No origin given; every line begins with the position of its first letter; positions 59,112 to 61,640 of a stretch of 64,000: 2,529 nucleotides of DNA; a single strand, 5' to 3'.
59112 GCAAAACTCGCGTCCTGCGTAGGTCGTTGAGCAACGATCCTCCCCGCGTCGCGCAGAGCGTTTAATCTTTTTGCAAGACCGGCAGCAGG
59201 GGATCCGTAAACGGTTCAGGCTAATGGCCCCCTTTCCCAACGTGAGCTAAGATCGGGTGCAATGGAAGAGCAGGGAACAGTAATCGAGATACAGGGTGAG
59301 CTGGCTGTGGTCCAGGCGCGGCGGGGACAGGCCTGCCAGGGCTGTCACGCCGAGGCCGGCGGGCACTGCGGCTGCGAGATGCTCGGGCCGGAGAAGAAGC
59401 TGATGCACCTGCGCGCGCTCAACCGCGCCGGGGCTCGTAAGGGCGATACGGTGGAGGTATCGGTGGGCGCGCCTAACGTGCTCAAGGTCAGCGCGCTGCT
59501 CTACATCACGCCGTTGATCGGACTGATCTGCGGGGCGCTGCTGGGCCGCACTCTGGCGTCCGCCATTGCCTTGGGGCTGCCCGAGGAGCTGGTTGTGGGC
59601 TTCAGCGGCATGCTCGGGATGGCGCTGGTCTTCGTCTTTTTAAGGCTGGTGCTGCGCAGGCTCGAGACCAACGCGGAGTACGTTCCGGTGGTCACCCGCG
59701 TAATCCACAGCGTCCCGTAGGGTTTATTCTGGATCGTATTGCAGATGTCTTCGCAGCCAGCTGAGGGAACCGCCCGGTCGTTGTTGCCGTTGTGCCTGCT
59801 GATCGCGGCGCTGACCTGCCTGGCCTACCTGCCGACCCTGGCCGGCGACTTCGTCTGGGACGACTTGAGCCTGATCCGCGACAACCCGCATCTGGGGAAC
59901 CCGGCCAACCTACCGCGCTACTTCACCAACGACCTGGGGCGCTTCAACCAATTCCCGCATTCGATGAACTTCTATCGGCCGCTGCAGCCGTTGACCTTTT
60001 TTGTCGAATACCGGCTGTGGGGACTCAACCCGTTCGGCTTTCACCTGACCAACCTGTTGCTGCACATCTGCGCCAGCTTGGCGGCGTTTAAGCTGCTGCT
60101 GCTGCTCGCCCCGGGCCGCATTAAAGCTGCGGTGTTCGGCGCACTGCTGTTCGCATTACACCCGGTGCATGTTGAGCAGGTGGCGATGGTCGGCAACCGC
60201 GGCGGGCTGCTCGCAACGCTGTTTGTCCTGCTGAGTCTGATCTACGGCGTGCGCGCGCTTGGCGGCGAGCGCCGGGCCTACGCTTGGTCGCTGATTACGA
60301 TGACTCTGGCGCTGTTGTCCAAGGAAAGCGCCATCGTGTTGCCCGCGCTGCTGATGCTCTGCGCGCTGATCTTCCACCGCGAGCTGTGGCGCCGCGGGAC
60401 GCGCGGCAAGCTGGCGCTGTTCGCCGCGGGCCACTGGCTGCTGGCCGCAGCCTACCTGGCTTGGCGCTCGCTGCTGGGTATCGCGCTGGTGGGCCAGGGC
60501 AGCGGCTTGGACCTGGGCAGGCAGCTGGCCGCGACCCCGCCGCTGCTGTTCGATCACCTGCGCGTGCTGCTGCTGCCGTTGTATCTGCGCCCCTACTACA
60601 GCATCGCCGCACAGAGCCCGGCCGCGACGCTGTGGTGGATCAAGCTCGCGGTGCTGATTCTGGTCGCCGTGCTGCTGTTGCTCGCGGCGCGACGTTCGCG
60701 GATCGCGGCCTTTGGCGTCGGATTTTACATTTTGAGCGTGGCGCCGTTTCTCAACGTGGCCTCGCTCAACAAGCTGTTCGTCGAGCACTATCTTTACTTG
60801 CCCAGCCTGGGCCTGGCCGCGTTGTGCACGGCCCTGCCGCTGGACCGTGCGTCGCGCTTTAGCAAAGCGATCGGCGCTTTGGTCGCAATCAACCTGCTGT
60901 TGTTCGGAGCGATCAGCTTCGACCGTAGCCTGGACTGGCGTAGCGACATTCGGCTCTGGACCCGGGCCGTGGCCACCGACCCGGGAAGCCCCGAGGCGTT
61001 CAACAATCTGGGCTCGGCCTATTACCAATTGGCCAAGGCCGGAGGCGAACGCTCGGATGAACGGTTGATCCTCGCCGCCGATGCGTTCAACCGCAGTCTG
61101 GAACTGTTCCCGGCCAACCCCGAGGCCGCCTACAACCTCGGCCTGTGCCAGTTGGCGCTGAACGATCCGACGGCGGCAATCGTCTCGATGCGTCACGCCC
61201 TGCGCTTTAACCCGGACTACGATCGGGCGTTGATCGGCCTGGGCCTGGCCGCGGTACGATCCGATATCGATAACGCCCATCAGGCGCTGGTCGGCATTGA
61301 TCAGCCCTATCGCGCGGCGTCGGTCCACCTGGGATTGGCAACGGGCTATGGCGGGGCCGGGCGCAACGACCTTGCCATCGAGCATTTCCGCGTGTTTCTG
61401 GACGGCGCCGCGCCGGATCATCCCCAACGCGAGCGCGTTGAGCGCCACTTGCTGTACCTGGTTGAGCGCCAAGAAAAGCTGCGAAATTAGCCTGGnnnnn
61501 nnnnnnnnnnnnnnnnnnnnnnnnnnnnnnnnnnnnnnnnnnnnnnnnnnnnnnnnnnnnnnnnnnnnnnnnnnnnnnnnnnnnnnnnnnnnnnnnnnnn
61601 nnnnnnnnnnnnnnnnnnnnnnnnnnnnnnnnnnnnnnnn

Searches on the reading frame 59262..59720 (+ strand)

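Call 13: search_protein_families(library=pfam, proteins=[window:59262-59720:+])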
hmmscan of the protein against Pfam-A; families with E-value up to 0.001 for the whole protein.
window:59262-59720:+ (152 aa): 1 family
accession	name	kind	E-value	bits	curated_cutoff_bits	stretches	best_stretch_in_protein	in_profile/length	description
PF04246.17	RseC_MucC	-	5.4e-28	97.9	24.4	1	7-146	1-130/130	Positive regulator of sigma(E), RseC/MucC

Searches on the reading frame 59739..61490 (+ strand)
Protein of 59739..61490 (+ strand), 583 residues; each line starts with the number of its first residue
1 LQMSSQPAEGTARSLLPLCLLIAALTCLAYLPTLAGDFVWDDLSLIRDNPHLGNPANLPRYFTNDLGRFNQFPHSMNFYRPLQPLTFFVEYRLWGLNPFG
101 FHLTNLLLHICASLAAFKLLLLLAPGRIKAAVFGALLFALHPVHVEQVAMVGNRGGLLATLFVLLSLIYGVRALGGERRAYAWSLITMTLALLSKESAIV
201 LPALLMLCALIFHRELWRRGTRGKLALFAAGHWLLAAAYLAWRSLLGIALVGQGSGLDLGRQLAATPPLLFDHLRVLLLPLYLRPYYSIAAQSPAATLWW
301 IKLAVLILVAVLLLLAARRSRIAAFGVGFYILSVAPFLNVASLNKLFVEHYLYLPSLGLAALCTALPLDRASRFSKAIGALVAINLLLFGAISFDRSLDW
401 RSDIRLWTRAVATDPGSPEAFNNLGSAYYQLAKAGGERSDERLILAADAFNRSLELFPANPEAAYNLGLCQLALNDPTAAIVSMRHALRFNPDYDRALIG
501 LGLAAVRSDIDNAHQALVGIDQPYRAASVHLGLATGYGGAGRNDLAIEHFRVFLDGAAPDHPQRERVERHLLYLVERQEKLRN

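Call 89: search_protein_families(library=pfam, proteins=[window:59739-61490:+], max_evalue=0.00001)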
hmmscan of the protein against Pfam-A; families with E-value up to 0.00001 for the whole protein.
window:59739-61490:+ (583 aa): 5 families
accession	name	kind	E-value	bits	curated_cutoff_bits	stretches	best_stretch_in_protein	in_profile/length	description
PF13431.12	TPR_17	-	1.8e-10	40.7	24.4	0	449-481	1-33/34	Tetratricopeptide repeat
PF13414.12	TPR_11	-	1.2e-09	38.2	26.8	0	407-431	17-41/42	TPR repeat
PF00515.34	TPR_1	-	3.5e-08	33.3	27.8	0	462-494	2-34/34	Tetratricopeptide repeat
PF13432.12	TPR_16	-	2.4e-07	31.5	32.7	0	446-493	16-63/65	Tetratricopeptide repeat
PF14559.12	TPR_19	-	3.5e-06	27.7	25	0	446-495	10-59/68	Tetratricopeptide repeat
